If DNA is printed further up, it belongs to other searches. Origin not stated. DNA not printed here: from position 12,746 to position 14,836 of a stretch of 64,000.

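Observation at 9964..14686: Non-canonical group-3c-like [NiFe] hydrogenase: MvhADG with a GltD/NfnB-like flavoprotein-polyferredoxin in place of HdrABC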

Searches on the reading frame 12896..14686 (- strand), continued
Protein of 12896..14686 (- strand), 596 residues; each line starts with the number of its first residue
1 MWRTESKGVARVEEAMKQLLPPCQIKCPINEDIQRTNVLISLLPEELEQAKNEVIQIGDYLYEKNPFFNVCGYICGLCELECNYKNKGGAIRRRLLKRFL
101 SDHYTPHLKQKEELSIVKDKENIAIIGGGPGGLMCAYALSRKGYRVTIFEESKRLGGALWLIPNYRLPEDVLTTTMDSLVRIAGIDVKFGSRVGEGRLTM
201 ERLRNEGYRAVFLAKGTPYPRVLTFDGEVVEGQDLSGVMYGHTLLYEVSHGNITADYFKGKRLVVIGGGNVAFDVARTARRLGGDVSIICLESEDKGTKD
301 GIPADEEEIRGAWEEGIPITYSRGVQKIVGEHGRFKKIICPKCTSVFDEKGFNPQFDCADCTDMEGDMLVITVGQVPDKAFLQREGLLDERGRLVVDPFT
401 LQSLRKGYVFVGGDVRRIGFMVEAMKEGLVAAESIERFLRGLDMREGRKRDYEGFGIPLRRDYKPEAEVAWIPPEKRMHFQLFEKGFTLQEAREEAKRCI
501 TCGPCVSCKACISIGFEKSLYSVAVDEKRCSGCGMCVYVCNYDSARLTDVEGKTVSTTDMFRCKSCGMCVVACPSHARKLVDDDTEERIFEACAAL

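Call 53: search_protein_families(library=pfam, proteins=[L015:10-2781:+, L015:2784-4772:+, L015:4798-5334:+, L015:5347-6810:+, L030:5215-6852:+, L030:4845-5276:+, L030:3298-4638:+, L010:4761-5813:-, L010:5977-6453:+], max_evalue=0.00001)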
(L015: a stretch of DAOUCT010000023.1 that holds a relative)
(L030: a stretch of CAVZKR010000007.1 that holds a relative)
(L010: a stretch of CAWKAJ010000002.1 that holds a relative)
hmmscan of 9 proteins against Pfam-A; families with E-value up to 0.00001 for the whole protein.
L015:10-2781:+ (923 aa): 8 families
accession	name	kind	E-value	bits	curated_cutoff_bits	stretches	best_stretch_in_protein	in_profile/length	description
PF01512.22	Complex1_51K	-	1.5e-42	145.5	31.2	1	55-227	1-149/150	Nuo51 FMN-binding domain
PF10589.14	NADH_4Fe-4S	-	9.5e-34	115.6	23.5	1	338-422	1-85/85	NADH-ubiquinone oxidoreductase-F iron-sulfur binding region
PF07992.20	Pyr_redox_2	-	3.7e-33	115.6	26.1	1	534-833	2-291/291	Pyridine nucleotide-disulphide oxidoreductase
PF14691.11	Fer4_20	-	2.5e-26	92.1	25.8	1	420-516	16-110/113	Dihydroprymidine dehydrogenase domain II, 4Fe-4S cluster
PF13738.12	Pyr_redox_3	-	1.1e-12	48.2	30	1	624-817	130-305/305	Pyridine nucleotide-disulphide oxidoreductase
PF00070.33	Pyr_redox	-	3.3e-09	37.6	22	0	534-565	1-32/82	Pyridine nucleotide-disulphide oxidoreductase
PF13450.12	NAD_binding_8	-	1.4e-07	32.1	21.9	1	537-570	1-34/68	NAD(P)-binding Rossmann-like domain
PF01266.30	DAO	-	2.2e-06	27.9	27.9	1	534-567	1-35/353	FAD dependent oxidoreductase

L015:2784-4772:+ (662 aa): 9 families
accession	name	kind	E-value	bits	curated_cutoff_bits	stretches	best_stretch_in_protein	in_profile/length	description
PF00384.28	Molybdopterin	-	8.3e-34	117.6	24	1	275-656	1-350/353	Molybdopterin oxidoreductase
PF13510.11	Fer2_4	-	2.5e-23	82.3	22.8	1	3-78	3-81/82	2Fe-2S iron-sulfur cluster binding domain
PF10588.14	NADH-G_4Fe-4S_3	-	1.3e-11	44.3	27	1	85-122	1-38/40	NADH-ubiquinone oxidoreductase-G iron-sulfur binding region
PF04879.21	Molybdop_Fe4S4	-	1.1e-10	41.7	22.7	1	223-267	4-49/55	Molybdopterin oxidoreductase Fe4S4 domain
PF00037.32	Fer4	-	7.6e-10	38.6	21.1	1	188-206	5-23/24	4Fe-4S binding domain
PF12838.12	Fer4_7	-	2.6e-07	31.4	27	0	100-158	5-48/52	4Fe-4S dicluster domain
PF22117.2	Fer4_Nqo3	-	3.7e-07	30.7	27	1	143-206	6-66/67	NADH-quinone oxidoreductase subunit 3, ferredoxin-like domain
PF13187.11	Fer4_9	-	2.6e-06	27.8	27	1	147-206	1-52/52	4Fe-4S dicluster domain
PF12837.12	Fer4_6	-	2.9e-06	27.4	25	0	189-206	7-24/24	4Fe-4S binding domain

L015:4798-5334:+ (178 aa): 1 family
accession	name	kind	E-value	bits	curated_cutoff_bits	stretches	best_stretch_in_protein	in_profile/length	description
PF01058.29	Oxidored_q6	-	9.8e-30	103.4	27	1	14-161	1-127/128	NADH ubiquinone oxidoreductase, 20 Kd subunit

L015:5347-6810:+ (487 aa): 1 family
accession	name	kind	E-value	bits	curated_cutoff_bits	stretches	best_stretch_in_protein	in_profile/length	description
PF00374.24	NiFeSe_Hases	-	8.4e-33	114.5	25.8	2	53-129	1-77/508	Nickel-dependent hydrogenase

L030:5215-6852:+ (545 aa): 5 families
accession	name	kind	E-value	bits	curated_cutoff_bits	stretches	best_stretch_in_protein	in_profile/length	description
PF02754.22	CCG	-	1.7e-33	115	20.6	2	431-518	1-84/85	Cysteine-rich domain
PF13187.11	Fer4_9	-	3.5e-09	37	27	1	162-239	2-48/52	4Fe-4S dicluster domain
PF13237.11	Fer4_10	-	9.3e-08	32.3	25.5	1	157-239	4-53/53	4Fe-4S dicluster domain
PF13183.11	Fer4_8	-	9.1e-07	29.8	27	1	160-241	3-67/68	4Fe-4S dicluster domain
PF12838.12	Fer4_7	-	1.2e-06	29.3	27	0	226-240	36-50/52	4Fe-4S dicluster domain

L030:4845-5276:+ (143 aa): 0 families

L030:3298-4638:+ (446 aa): 11 families
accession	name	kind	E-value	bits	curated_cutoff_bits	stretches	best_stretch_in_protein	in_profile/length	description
PF01012.27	ETF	-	8e-43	146.8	26.7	1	115-293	1-179/181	Electron transfer flavoprotein domain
PF00766.25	ETF_alpha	-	6.8e-37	125.7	27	1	319-398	2-81/81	Electron transfer flavoprotein FAD-binding domain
PF13237.11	Fer4_10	-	1.8e-10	41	25.5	2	18-63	6-53/53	4Fe-4S dicluster domain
PF12838.12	Fer4_7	-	5.4e-09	36.8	27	1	20-66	1-52/52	4Fe-4S dicluster domain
PF12797.12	Fer4_2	-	9.7e-09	35.1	24.5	1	45-64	3-22/22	4Fe-4S binding domain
PF12837.12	Fer4_6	-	1e-08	35.1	25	1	45-67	2-24/24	4Fe-4S binding domain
PF14697.11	Fer4_21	-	1.5e-08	35.1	35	1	16-68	3-58/59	4Fe-4S dicluster domain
PF00037.32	Fer4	-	2.4e-08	33.9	21.1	1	45-68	1-24/24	4Fe-4S binding domain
PF13187.11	Fer4_9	-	9.7e-08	32.4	27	1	20-67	1-52/52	4Fe-4S dicluster domain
PF13484.11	Fer4_16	-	1.3e-06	29.5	30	0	51-89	1-40/66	4Fe-4S double cluster binding domain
PF25160.1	LdpA_Fe-S-bd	-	3.3e-06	27.2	27.6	1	23-68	4-44/49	LdpA Fe-S cluster-binding domain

L010:4761-5813:- (350 aa): 3 families
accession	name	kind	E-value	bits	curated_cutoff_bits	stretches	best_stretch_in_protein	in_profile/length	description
PF07085.17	DRTGG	-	1e-24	86.8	25.2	1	212-316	1-103/105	DRTGG domain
PF13500.12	AAA_26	-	5.8e-23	82.2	27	1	4-205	2-194/198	AAA domain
PF01656.29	CbiA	-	1.5e-08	35.1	25.4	1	9-205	5-115/125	CobQ/CobB/MinD/ParA nucleotide binding domain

L010:5977-6453:+ (158 aa): 1 family
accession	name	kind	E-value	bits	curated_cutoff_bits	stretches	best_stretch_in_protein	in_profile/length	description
PF01230.28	HIT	-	5.8e-16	59.4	21.5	1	37-125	8-95/98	HIT domain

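Call 60: find_encoding_contigs(protein=window:12896-14686:-, flank=3000, max_places=3)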
Protein window:12896-14686:- (596 aa): 5 contigs read that carry it; 3 places shown.
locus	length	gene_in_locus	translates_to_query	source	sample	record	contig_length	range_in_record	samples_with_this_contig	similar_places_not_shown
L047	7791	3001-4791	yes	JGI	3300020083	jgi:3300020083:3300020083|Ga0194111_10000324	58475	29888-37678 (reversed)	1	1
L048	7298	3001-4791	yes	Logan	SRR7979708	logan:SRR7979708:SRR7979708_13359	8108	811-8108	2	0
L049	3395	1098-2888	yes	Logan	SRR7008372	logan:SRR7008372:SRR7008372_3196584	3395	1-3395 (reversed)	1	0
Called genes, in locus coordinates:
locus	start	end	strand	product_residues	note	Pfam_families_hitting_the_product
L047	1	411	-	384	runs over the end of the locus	PF25160:LdpA_Fe-S-bd (faint), PF13183:Fer4_8, PF13237:Fer4_10 (weak), PF13534:Fer4_17 (weak), PF12838:Fer4_7 (weak), PF13187:Fer4_9, PF02754:CCG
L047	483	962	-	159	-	PF00072:Response_reg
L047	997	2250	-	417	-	PF00512:HisKA, PF13581:HATPase_c_2 (weak), PF02518:HATPase_c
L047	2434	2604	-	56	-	-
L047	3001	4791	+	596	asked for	PF14691:Fer4_20 (weak), PF01946:Thi4 (weak), PF00890:FAD_binding_2 (weak), PF01266:DAO (weak), PF03486:HI0933_like (weak), PF07992:Pyr_redox_2, PF12831:FAD_oxidored (weak), PF13450:NAD_binding_8, +7 more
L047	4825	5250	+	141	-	PF02662:FlpD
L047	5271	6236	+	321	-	PF01058:Oxidored_q6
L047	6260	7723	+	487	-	PF27537:HoxH, PF00374:NiFeSe_Hases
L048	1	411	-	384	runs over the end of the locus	PF25160:LdpA_Fe-S-bd (faint), PF13183:Fer4_8, PF13237:Fer4_10 (weak), PF13534:Fer4_17 (weak), PF12838:Fer4_7 (weak), PF13187:Fer4_9, PF02754:CCG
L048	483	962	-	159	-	PF00072:Response_reg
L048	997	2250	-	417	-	PF00512:HisKA, PF13581:HATPase_c_2 (weak), PF02518:HATPase_c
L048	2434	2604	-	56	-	-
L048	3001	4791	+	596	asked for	PF14691:Fer4_20 (weak), PF01946:Thi4 (weak), PF00890:FAD_binding_2 (weak), PF01266:DAO (weak), PF03486:HI0933_like (weak), PF07992:Pyr_redox_2, PF12831:FAD_oxidored (weak), PF13450:NAD_binding_8, +7 more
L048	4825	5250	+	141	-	PF02662:FlpD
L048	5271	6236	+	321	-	PF01058:Oxidored_q6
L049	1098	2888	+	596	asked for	PF14691:Fer4_20 (weak), PF01946:Thi4 (weak), PF00890:FAD_binding_2 (weak), PF01266:DAO (weak), PF03486:HI0933_like (weak), PF07992:Pyr_redox_2, PF12831:FAD_oxidored (weak), PF13450:NAD_binding_8, +7 more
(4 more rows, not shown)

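Call 79: search_protein_representatives(protein=window:12896-14686:-)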
Query: 596 residues. Proteins with E-value up to 0.001 (for the whole library): 13193; up to 1e-10: 5740; up to 1e-30: 1616. The best 150 are listed.
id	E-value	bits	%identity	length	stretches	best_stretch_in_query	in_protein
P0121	8.9e-213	724.3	57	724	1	17-583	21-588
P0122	1.1e-162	558.9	56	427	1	172-595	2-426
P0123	3.7e-119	415.1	43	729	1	16-580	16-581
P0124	3.4e-118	412.0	41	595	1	16-576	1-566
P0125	6.1e-108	378.1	58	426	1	306-579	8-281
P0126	4.2e-103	362.1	67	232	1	1-232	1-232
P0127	9.4e-98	344.5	66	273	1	1-219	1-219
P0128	3.0e-92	326.3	55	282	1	175-450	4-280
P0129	1.8e-90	320.4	51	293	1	326-582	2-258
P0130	1.7e-84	300.7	40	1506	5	22-514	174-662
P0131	3.1e-83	296.5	38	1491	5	17-513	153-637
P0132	5.2e-80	285.9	40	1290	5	16-513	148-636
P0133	7.0e-79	282.1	39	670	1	14-511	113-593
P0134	1.5e-77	277.7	38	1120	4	57-449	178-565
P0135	5.0e-75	269.4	37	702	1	17-589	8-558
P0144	3.5e-70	253.4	38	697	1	19-595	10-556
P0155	2.9e-66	240.5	33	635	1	18-581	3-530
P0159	6.6e-66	239.3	38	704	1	15-584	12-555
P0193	8.2e-61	222.5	35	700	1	19-577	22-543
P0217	2.1e-59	217.8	35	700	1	20-579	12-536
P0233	1.5e-58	215.0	38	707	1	5-580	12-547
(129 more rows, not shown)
